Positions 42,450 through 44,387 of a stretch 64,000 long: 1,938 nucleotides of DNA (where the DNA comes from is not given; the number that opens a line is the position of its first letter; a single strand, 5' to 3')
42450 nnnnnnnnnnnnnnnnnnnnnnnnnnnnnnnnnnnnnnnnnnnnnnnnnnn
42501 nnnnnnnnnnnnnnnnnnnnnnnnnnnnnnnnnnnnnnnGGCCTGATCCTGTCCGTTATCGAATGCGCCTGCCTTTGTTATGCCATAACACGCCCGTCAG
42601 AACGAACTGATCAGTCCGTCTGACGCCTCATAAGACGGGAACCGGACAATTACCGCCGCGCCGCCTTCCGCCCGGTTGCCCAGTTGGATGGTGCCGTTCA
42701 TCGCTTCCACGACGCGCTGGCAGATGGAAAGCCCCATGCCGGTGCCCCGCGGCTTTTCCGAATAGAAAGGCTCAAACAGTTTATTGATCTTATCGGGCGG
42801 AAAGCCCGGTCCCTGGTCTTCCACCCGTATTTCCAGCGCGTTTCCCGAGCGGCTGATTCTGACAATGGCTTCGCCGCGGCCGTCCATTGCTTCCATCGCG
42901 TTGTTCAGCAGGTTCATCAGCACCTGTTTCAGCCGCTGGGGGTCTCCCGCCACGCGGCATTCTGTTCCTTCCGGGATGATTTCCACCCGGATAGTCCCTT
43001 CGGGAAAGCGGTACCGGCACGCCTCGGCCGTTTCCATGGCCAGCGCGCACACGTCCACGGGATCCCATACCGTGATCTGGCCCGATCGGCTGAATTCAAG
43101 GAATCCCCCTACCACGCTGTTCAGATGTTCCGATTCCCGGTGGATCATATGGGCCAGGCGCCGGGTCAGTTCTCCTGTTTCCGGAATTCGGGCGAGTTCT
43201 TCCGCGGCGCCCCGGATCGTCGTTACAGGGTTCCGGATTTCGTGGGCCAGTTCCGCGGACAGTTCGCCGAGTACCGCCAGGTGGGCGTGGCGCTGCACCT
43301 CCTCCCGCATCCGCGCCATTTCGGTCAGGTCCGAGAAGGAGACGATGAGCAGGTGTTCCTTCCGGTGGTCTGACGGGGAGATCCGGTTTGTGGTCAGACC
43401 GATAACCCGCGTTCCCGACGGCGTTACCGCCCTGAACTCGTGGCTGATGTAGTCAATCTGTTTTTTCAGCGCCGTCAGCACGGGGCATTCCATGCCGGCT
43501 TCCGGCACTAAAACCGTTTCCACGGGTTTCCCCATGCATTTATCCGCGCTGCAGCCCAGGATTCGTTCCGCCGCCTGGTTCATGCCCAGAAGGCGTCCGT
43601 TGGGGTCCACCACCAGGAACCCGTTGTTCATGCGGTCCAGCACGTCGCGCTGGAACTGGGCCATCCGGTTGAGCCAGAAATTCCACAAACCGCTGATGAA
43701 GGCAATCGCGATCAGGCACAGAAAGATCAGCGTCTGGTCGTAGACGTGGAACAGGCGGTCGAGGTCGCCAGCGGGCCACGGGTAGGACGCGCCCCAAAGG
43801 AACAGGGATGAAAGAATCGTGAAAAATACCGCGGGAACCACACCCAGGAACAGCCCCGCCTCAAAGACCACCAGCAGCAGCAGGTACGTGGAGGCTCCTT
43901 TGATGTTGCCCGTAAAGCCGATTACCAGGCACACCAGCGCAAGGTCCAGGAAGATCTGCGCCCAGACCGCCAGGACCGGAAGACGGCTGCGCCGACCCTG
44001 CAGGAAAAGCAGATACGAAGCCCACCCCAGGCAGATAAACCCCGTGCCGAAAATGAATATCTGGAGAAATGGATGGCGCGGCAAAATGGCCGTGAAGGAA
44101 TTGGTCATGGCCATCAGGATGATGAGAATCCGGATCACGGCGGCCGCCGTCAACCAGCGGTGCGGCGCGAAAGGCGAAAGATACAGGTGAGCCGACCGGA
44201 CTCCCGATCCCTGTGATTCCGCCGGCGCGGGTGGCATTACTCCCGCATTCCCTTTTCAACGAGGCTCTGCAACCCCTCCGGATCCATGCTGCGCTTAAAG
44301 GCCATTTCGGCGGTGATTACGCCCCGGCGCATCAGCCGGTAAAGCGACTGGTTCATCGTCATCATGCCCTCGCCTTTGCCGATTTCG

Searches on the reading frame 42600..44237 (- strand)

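Call 47: search_protein_families(library=pfam, proteins=[window:42600-44237:-], max_evalue=0.001)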
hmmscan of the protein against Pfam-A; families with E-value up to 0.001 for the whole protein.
window:42600-44237:- (546 aa): 8 families
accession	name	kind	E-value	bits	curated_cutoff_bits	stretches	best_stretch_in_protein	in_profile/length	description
PF02518.31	HATPase_c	-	1.2e-28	100.2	26.4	1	431-535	1-109/111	Histidine kinase-, DNA gyrase B-, and HSP90-like ATPase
PF00512.31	HisKA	-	1.7e-14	54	26.9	1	324-386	3-64/66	His Kinase A (phospho-acceptor) domain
PF08448.16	PAS_4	-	2.4e-08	34.6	23.1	1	200-307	1-108/110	PAS fold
PF00989.32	PAS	-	2e-07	31.4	22.6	1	199-246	6-53/113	PAS fold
PF13426.13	PAS_9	-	3e-07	31.1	27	1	205-306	2-103/103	PAS domain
PF13188.13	PAS_8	-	6.2e-06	26.4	21.8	1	195-242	2-45/65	PAS domain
PF13581.12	HATPase_c_2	-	2.2e-05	24.9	27.4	1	443-513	39-112/127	Histidine kinase-like ATPase domain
PF14501.12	HATPase_c_5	-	5.7e-05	23.4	22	1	436-521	6-90/102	GHKL domain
